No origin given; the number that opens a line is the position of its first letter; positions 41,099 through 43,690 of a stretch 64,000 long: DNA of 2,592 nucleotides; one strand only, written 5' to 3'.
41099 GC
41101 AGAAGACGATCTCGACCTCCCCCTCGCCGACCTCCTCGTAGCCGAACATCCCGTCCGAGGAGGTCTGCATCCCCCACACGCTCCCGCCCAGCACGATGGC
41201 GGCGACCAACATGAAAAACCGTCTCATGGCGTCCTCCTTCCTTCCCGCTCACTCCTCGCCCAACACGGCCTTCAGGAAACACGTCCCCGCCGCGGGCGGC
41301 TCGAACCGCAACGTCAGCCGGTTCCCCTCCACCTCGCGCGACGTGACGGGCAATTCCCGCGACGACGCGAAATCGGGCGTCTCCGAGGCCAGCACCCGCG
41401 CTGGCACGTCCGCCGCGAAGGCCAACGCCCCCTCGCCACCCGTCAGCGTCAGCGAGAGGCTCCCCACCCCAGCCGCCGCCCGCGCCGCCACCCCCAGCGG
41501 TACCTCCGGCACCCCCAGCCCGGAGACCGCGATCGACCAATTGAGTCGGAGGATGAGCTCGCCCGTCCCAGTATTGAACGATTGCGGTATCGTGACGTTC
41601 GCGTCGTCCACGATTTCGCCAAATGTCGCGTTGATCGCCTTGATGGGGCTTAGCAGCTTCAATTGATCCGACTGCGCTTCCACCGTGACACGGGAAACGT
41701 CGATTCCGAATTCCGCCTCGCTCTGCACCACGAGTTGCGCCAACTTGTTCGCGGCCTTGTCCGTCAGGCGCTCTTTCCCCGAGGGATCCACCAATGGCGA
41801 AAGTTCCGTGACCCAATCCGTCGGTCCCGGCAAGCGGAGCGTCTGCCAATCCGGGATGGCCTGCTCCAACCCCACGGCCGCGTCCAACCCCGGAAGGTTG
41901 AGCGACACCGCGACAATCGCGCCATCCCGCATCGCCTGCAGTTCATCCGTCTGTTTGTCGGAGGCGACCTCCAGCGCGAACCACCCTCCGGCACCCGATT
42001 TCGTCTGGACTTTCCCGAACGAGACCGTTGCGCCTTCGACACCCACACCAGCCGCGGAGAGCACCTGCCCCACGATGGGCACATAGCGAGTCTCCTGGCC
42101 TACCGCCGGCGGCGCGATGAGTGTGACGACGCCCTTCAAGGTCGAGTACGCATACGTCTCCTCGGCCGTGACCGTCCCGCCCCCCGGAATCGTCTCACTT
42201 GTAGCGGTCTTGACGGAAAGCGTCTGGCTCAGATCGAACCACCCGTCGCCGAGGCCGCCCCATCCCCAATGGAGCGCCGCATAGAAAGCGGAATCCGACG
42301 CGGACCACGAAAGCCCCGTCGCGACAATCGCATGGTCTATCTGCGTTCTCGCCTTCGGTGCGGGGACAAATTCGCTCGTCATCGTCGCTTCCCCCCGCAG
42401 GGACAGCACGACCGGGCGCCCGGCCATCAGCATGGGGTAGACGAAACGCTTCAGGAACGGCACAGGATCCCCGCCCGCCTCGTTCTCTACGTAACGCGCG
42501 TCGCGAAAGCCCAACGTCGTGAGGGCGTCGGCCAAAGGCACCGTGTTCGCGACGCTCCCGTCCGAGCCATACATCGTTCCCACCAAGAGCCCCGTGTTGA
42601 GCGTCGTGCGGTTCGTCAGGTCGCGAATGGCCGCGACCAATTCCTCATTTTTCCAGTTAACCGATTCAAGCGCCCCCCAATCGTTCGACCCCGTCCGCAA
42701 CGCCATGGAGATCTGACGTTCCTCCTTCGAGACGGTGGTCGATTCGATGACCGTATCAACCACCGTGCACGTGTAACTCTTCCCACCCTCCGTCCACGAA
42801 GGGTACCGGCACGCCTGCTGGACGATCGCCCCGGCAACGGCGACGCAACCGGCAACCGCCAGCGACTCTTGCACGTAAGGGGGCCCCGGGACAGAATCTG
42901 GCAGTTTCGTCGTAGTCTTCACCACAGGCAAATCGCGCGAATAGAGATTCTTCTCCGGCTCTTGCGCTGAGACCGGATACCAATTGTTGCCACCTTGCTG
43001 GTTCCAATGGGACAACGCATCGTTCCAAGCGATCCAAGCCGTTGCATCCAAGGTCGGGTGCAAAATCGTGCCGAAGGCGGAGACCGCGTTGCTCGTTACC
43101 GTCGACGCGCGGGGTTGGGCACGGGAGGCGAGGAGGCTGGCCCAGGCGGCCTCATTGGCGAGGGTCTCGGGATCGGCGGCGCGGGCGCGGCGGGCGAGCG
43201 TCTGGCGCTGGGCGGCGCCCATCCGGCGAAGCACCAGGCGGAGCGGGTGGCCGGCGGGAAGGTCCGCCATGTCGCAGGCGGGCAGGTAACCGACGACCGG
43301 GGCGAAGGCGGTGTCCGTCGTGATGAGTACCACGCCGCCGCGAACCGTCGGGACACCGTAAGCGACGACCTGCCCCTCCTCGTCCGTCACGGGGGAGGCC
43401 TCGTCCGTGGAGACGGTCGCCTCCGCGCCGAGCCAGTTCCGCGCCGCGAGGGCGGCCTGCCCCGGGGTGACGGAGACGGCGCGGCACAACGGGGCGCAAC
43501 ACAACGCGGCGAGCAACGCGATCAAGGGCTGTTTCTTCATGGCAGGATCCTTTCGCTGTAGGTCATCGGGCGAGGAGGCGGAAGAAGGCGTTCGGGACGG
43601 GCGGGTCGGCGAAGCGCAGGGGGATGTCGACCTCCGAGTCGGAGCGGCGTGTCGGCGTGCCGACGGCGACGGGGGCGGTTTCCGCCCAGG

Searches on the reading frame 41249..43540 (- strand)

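Call 32: search_protein_families(library=pfam, proteins=[window:41249-43540:-], max_evalue=0.01)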
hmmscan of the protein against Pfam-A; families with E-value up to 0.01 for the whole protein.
window:41249-43540:- (763 aa): 1 family
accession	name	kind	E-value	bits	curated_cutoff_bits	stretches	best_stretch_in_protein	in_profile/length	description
PF01640.23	Peptidase_C10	-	3e-16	60.7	26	1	221-435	12-194/194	Peptidase C10 family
